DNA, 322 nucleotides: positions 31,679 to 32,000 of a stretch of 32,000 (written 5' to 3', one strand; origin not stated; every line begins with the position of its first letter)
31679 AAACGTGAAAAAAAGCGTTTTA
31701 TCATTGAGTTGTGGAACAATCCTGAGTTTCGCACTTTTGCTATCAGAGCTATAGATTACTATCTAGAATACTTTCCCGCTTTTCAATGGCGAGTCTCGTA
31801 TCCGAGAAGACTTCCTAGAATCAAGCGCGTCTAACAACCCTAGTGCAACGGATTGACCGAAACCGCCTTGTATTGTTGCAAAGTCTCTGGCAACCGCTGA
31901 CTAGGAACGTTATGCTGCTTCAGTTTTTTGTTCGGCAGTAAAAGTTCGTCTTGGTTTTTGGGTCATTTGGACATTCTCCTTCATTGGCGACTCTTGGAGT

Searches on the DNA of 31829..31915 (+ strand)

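Call 48: build_rna_model(alignment_id=A3, structure=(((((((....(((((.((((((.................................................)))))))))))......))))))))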
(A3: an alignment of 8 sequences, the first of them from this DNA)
Model R1 built from alignment A3 (8 sequences, 96 columns); structure: as given.
model positions 88; base pairs 17; branch points 0; effective number of sequences 7.72; information 0.647 bits per position. Calibrated on 0.2 Mb of random sequence (short: E-values are rough).
structure used (alignment columns):
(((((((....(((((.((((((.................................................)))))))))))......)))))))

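Call 49: search_with_rna_model(model_id=R1, sources=[window, L001, L003, L004, L006, L007, L009, L012, L013, L014, L015, L016, L017, L018, L019, L020, L021, L022, L023, L024, L025, L026, L027, L028, L029, L030, L031, L032, L033, L034, L035, L036, L037, L038, L039, L040, L041, L042, L043, L044, L045, L046, L047, L048, L049, L050, L051, L052], max_evalue=1)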
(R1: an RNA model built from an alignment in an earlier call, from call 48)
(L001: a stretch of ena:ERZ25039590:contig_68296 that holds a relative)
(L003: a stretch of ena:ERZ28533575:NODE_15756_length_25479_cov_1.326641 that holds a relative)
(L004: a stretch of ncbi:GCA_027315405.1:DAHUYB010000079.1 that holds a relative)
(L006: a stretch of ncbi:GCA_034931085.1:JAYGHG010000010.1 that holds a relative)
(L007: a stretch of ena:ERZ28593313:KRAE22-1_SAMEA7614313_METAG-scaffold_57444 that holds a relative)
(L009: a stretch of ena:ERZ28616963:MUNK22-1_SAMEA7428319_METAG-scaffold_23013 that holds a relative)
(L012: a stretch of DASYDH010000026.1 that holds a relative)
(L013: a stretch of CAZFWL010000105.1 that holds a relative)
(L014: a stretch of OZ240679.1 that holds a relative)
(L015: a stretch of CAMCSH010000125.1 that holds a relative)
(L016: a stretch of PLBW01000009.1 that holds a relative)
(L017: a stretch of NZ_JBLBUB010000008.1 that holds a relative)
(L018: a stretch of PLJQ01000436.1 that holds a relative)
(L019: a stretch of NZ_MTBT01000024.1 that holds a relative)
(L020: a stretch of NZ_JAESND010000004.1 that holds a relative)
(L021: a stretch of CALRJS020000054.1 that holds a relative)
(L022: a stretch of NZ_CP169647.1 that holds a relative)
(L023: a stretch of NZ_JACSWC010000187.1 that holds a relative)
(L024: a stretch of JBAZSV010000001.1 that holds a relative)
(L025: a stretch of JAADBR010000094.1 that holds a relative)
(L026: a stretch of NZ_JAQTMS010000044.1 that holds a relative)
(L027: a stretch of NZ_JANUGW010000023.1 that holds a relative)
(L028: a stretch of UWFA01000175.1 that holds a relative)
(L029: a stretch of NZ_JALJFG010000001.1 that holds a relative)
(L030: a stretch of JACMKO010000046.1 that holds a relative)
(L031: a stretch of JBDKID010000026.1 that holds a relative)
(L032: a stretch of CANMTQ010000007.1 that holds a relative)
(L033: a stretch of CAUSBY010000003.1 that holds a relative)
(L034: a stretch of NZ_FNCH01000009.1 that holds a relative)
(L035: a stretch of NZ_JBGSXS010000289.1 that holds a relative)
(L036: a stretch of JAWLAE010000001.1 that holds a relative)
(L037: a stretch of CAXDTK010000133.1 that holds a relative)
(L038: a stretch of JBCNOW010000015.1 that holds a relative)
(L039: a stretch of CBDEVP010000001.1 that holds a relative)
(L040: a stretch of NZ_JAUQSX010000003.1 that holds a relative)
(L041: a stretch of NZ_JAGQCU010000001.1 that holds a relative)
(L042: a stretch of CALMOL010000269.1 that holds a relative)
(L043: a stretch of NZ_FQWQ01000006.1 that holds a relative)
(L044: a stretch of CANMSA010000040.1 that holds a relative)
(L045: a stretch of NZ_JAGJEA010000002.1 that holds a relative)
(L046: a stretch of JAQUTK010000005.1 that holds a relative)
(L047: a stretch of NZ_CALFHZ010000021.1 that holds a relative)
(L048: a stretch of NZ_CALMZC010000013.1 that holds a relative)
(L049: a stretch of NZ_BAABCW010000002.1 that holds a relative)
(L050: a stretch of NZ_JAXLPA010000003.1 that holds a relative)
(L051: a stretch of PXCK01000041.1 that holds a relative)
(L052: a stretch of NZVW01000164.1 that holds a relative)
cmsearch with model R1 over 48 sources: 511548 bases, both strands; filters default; matches with E-value up to 1: 30.
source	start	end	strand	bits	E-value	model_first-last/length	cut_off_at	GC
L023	1555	1639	+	76.7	1.8e-17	1-88/88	no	0.51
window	31829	31915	+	69.1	2e-15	1-88/88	no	0.49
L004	6614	6682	+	62.8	9.6e-14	1-88/88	no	0.61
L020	5811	5879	+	62.6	1.1e-13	1-88/88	no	0.65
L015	6271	6348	+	61.2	2.6e-13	1-88/88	no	0.62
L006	6997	7089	+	60.9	3.2e-13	1-88/88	no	0.44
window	31059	31150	+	57.7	2.3e-12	1-88/88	no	0.52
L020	7131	7199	+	51.7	9.5e-11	1-88/88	no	0.65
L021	6994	7053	+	51.4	1.2e-10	1-88/88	no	0.7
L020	9593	9661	+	50.3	2.3e-10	1-88/88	no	0.58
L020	6609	6680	+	48.6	6.5e-10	1-88/88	no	0.6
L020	10575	10646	+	43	2.1e-08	1-88/88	no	0.54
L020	4731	4802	+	38.7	3.1e-07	1-88/88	no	0.61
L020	4347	4418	+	38.3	3.8e-07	1-88/88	no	0.58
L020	8535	8624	+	37.1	8.4e-07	1-88/88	no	0.58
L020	10035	10093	+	35.5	2.2e-06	1-88/88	no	0.51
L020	11109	11178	+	34.6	3.8e-06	1-88/88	no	0.59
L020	7544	7600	+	33.9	6.1e-06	1-88/88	no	0.6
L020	7976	8065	+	28.2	0.0002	1-88/88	no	0.63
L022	11805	11874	+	27.5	0.00032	1-88/88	no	0.39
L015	4598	4669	+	26.9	0.00044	1-88/88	no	0.64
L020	8980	9076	+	25.5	0.0011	1-88/88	no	0.57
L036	6997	7122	+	24.4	0.0022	1-88/88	no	0.66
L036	4337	4463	+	21.4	0.014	1-88/88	no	0.64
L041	9917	10000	+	20.8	0.02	1-88/88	no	0.52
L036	12466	12542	+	20.1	0.03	1-88/88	no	0.61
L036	2025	2159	+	17.7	0.14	1-88/88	no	0.67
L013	639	721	+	15.8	0.45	1-88/88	no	0.48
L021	5896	5982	+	15.7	0.46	1-88/88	no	0.59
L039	6372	6448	-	14.7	0.86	1-88/88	no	0.34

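Call 50: search_with_rna_model(model_id=R1, sources=[L004, L006, L015, L020, L021, L022, L036, L041], max_evalue=0.01, make_alignment=true)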
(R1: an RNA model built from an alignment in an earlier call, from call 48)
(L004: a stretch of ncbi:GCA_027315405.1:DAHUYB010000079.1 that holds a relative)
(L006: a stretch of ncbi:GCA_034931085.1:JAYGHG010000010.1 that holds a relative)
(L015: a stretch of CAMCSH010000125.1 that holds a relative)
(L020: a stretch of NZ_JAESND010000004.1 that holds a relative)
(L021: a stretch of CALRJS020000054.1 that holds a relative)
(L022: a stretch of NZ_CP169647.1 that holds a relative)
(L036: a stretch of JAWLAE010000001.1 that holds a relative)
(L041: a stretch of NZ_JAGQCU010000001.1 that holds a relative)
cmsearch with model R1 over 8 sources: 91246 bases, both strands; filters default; matches with E-value up to 0.01: 23.
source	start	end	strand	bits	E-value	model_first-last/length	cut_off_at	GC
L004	6614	6682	+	62.8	1.7e-14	1-88/88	no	0.61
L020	5811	5879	+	62.6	2e-14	1-88/88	no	0.65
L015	6271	6348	+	61.2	4.6e-14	1-88/88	no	0.62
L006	6997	7089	+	60.9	5.7e-14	1-88/88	no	0.44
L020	7131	7199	+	51.7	1.7e-11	1-88/88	no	0.65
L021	6994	7053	+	51.4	2.1e-11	1-88/88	no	0.7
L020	9593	9661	+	50.3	4.2e-11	1-88/88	no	0.58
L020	6609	6680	+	48.6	1.2e-10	1-88/88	no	0.6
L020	10575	10646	+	43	3.8e-09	1-88/88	no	0.54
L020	4731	4802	+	38.7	5.5e-08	1-88/88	no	0.61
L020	4347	4418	+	38.3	6.8e-08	1-88/88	no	0.58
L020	8535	8624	+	37.1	1.5e-07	1-88/88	no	0.58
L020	10035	10093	+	35.5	3.9e-07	1-88/88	no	0.51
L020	11109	11178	+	34.6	6.8e-07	1-88/88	no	0.59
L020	7544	7600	+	33.9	1.1e-06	1-88/88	no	0.6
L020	7976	8065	+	28.2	3.6e-05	1-88/88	no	0.63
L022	11805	11874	+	27.5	5.6e-05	1-88/88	no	0.39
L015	4598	4669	+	26.9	7.9e-05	1-88/88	no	0.64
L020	8980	9076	+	25.5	0.0002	1-88/88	no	0.57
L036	6997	7122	+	24.4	0.00039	1-88/88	no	0.66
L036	4337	4463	+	21.4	0.0024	1-88/88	no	0.64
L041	9917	10000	+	20.8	0.0036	1-88/88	no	0.52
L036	12466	12542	+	20.1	0.0054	1-88/88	no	0.61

Alignment A4: 23 matches aligned to the model, 170 columns, each read 5' to 3' on its own strand. Consensus structure (alignment columns), stored with it:
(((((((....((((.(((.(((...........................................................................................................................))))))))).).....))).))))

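Call 51: build_rna_model(alignment_id=A4)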
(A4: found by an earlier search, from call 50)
Model R2 built from alignment A4 (23 sequences, 170 columns); structure: stored with the alignment.
model positions 64; base pairs 17; branch points 0; effective number of sequences 20.77; information 0.875 bits per position. Calibrated on 0.2 Mb of random sequence (short: E-values are rough).
structure used (alignment columns):
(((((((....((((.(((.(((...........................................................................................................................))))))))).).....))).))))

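Call 52: search_with_rna_model(model_id=R2, source=window, max_evalue=10, filters=off, show_alignments=3)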
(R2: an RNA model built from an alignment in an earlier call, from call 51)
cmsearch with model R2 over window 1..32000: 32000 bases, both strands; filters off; matches with E-value up to 10: 12.
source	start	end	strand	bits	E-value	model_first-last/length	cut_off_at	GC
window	31829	31915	+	22.6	0.0025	1-64/64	no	0.49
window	31059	31150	+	14.3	0.2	1-64/64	no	0.52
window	20489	20555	+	13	0.4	1-64/64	no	0.46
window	29935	29953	-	10.6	1.4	1-64/64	no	0.42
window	2762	2787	+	9.3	2.8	1-64/64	no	0.35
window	29935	29953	+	9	3.3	1-64/64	no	0.42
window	6824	6846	-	8.7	4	1-64/64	no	0.48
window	8090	8121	+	7.7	6.5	1-64/64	no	0.5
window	2762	2787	-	7.5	7.2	1-64/64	no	0.35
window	4504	4528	-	7.4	7.7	1-64/64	no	0.4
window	21270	21325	-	7.4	7.9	1-64/64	no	0.59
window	20489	20555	-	7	9.6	1-64/64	no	0.46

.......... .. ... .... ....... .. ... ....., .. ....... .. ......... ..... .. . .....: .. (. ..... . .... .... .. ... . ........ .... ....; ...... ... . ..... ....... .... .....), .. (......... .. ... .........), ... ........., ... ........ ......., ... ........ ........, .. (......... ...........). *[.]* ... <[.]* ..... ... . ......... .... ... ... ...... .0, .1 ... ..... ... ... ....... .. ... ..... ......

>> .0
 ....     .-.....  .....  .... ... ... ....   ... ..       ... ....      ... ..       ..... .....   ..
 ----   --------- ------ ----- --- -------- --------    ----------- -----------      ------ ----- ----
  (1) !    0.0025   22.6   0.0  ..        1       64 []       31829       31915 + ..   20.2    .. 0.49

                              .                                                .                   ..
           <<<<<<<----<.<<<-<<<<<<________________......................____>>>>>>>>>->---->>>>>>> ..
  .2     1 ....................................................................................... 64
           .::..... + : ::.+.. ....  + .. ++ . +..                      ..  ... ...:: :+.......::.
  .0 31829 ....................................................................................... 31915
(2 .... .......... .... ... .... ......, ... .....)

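Call 61: search_with_rna_model(model_id=R2, sources=[L001, L003, L004, L007, L009, L011, L012, L013, L014, L015, L016, L017, L018, L019, L020, L021, L022, L023, L024, L025, L026, L027, L028, L029, L030, L031, L032, L033, L034, L035, L036, L037, L038, L039, L040, L041, L042, L043, L044, L045, L046, L047, L048, L049, L050, L051, L052], max_evalue=1)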
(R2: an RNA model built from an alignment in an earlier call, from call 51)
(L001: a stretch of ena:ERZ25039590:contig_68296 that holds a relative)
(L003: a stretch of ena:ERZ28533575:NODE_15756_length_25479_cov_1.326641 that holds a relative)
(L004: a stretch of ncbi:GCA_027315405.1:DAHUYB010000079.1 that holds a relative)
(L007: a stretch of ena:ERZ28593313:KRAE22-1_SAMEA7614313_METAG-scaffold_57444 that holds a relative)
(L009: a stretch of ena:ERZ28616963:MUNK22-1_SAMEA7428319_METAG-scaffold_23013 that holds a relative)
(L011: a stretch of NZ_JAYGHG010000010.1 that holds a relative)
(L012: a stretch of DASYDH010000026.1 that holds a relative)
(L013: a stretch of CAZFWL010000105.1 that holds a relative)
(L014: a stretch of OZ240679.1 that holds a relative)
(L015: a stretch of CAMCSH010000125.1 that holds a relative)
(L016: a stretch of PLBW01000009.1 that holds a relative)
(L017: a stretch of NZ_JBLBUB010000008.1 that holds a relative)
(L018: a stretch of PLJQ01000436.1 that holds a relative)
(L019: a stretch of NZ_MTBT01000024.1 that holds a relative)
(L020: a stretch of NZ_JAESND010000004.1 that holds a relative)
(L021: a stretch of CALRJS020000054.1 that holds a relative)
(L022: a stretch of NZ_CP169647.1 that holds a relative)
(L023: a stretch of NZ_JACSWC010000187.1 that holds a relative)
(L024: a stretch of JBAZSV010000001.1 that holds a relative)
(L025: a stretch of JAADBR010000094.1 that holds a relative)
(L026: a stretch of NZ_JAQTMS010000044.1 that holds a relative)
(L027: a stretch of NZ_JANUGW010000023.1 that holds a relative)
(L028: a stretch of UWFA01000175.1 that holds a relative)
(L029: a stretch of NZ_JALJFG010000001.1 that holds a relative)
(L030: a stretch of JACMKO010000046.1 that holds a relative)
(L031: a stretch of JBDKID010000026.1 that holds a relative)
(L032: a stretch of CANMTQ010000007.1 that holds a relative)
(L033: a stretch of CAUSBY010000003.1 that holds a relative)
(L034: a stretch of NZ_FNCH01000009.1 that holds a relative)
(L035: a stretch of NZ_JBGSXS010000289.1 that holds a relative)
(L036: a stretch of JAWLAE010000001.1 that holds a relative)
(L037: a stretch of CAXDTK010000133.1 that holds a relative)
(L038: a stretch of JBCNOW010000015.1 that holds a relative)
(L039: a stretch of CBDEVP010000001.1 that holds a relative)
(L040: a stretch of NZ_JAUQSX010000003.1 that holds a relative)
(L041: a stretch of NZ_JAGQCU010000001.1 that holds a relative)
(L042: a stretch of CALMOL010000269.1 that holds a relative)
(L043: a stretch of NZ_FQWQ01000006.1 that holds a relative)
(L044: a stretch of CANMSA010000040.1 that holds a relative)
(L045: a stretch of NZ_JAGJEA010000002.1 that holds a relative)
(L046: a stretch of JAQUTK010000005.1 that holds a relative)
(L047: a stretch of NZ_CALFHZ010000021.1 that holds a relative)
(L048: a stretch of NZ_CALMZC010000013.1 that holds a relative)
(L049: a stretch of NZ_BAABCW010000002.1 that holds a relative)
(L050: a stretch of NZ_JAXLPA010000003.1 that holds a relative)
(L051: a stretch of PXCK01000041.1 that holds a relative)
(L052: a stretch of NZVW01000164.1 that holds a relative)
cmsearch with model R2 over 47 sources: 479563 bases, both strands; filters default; matches with E-value up to 1: 30.
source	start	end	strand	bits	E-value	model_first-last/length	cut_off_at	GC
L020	6609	6680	+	72.1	1.3e-13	1-64/64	no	0.6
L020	5811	5879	+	71.5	1.9e-13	1-64/64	no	0.65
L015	6271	6348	+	67.9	1.3e-12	1-64/64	no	0.62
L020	4731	4802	+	66.9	2.1e-12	1-64/64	no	0.61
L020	10575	10646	+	64.6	7.3e-12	1-64/64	no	0.54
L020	4347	4418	+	63.7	1.1e-11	1-64/64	no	0.58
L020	7131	7199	+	62.6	2.1e-11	1-64/64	no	0.65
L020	7544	7600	+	61.3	4.2e-11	1-64/64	no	0.6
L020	8535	8624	+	60.2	7.4e-11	1-64/64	no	0.58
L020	9593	9661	+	60.1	8e-11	1-64/64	no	0.58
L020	11109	11178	+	56.5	5.3e-10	1-64/64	no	0.59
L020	8980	9076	+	54.1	1.9e-09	1-64/64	no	0.57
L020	7976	8065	+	53.6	2.5e-09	1-64/64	no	0.63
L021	6994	7053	+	52.1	5.7e-09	1-64/64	no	0.7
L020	10035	10093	+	49.2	2.6e-08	1-64/64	no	0.51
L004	6614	6682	+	49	2.9e-08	1-64/64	no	0.61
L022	11805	11874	+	47.7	5.8e-08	1-64/64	no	0.39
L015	4598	4669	+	45.2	2.1e-07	1-64/64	no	0.64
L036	6997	7122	+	41.7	1.4e-06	1-64/64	no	0.66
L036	12466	12542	+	41.4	1.7e-06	1-64/64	no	0.61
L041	9917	10000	+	41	2e-06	1-64/64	no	0.52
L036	4337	4461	+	39.9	3.6e-06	1-64/64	no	0.65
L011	6997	7089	+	35.5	3.7e-05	1-64/64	no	0.44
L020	6178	6237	+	32.1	0.00023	1-64/64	no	0.5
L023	1555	1639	+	28.4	0.0017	1-64/64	no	0.51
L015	3172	3238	+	26.5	0.0045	1-64/64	no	0.63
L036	2026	2160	+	24.7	0.012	1-64/64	no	0.67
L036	7863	7988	+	23.1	0.027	1-64/64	no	0.59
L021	5898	5982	+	22.8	0.032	1-64/64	no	0.6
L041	6997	7080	+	19.9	0.15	1-64/64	no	0.57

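Call 69: search_with_rna_model(model_id=R2, sources=[L087, L088, L089, L090, L091, L092, L093, L094, L095, L096, L097, L098, L099, L100, L101, L102, L103, L104, L105, L106, L107, L108, L109, L110, L111, L112, L113, L114, L115, L116, L117, L118, L119, L120, L121, L122, L123, L124, L125, L126, L127, L128, L129, L130, L131, L132, L133, L134, L135, L136, L137, L138, L139, L140, L141, L142, L143, L144, L145, L146, L147, L148, L149, L150, L151, L152, L153, L154, L155, L156], max_evalue=1)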
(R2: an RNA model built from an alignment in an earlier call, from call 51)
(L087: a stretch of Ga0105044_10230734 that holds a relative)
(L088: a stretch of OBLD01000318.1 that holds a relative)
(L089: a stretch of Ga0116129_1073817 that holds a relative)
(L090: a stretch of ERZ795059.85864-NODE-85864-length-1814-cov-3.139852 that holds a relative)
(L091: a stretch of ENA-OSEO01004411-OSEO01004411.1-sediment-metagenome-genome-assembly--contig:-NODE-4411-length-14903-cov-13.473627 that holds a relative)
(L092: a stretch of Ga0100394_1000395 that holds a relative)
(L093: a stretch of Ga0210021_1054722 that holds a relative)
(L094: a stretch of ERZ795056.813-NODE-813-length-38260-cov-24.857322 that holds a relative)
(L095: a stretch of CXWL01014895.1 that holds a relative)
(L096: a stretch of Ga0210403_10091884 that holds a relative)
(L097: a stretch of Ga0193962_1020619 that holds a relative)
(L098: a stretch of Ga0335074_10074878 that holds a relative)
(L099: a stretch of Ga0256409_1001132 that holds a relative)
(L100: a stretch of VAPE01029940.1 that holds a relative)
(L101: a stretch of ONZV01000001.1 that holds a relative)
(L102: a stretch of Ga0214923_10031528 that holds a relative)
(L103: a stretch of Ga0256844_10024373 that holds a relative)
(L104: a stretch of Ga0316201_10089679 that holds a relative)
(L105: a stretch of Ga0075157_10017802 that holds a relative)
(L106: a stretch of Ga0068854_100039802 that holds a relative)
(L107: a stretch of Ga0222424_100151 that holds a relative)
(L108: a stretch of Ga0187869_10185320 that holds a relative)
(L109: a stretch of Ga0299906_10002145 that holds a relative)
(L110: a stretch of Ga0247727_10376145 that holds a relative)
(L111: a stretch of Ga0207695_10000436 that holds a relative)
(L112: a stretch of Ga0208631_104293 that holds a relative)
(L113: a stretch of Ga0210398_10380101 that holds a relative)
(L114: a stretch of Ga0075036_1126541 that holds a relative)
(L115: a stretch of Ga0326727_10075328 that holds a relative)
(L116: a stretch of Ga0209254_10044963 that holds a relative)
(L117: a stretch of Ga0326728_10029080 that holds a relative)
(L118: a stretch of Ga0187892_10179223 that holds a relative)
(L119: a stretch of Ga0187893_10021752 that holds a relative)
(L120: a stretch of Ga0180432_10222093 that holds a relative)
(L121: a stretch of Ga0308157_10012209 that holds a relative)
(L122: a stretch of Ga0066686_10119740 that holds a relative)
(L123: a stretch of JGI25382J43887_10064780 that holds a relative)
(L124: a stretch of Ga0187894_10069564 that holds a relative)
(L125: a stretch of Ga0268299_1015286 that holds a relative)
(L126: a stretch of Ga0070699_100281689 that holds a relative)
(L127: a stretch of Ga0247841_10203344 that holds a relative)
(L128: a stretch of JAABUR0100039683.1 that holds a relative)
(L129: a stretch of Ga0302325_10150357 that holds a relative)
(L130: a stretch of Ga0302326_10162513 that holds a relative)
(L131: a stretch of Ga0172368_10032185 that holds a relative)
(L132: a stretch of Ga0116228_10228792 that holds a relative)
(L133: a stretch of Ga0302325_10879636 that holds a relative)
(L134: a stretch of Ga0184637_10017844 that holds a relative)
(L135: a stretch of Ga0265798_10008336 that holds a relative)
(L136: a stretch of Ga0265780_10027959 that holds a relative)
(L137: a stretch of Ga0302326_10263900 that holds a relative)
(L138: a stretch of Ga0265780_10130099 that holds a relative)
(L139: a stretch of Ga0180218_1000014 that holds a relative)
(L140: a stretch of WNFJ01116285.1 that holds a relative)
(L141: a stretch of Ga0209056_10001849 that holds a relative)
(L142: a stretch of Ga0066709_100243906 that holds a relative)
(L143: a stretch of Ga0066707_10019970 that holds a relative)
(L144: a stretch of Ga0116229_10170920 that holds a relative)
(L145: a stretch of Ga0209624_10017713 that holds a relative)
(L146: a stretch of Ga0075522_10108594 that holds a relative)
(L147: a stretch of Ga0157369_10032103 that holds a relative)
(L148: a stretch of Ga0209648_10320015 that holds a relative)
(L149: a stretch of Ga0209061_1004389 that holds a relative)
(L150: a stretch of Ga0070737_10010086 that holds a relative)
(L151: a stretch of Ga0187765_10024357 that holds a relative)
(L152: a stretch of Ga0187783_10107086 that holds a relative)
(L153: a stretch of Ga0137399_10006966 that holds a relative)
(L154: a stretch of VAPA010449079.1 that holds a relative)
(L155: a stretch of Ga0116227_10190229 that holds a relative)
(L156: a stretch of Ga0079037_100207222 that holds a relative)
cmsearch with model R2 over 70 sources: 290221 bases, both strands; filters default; matches with E-value up to 1: 21.
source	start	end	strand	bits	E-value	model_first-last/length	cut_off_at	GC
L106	927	983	+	51.8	4e-09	1-64/64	no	0.58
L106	2596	2652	+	51.4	4.8e-09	1-64/64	no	0.65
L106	1488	1544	+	49.3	1.5e-08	1-64/64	no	0.54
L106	1743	1798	+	44.1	2.4e-07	1-64/64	no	0.64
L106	257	346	+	43.7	2.9e-07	1-64/64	no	0.59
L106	531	624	+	43.1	4e-07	1-64/64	no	0.62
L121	4645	4743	+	41.3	1.1e-06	1-64/64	no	0.64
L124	1110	1169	+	37.3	8.9e-06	1-64/64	no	0.73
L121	5401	5500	+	37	1e-05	1-64/64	no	0.67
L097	903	962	+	35.6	2.2e-05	1-64/64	no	0.57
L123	1731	1829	+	34.9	3.2e-05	1-64/64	no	0.62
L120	845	955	+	30.9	0.00026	1-64/64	no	0.6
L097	1591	1659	+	29.5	0.00055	1-64/64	no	0.62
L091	1220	1294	+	25.6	0.0043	1-64/64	no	0.6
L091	2251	2302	+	25.4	0.0048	1-64/64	no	0.62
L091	4061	4152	+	25.3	0.0052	1-64/64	no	0.54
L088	2645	2701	+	23.5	0.013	1-64/64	no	0.53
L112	1124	1192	+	20.6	0.064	1-64/64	no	0.51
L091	4899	4985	+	20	0.088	1-64/64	no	0.57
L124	1786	1858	+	19.7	0.1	1-64/64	no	0.74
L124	1110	1169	-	16.9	0.45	1-64/64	no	0.73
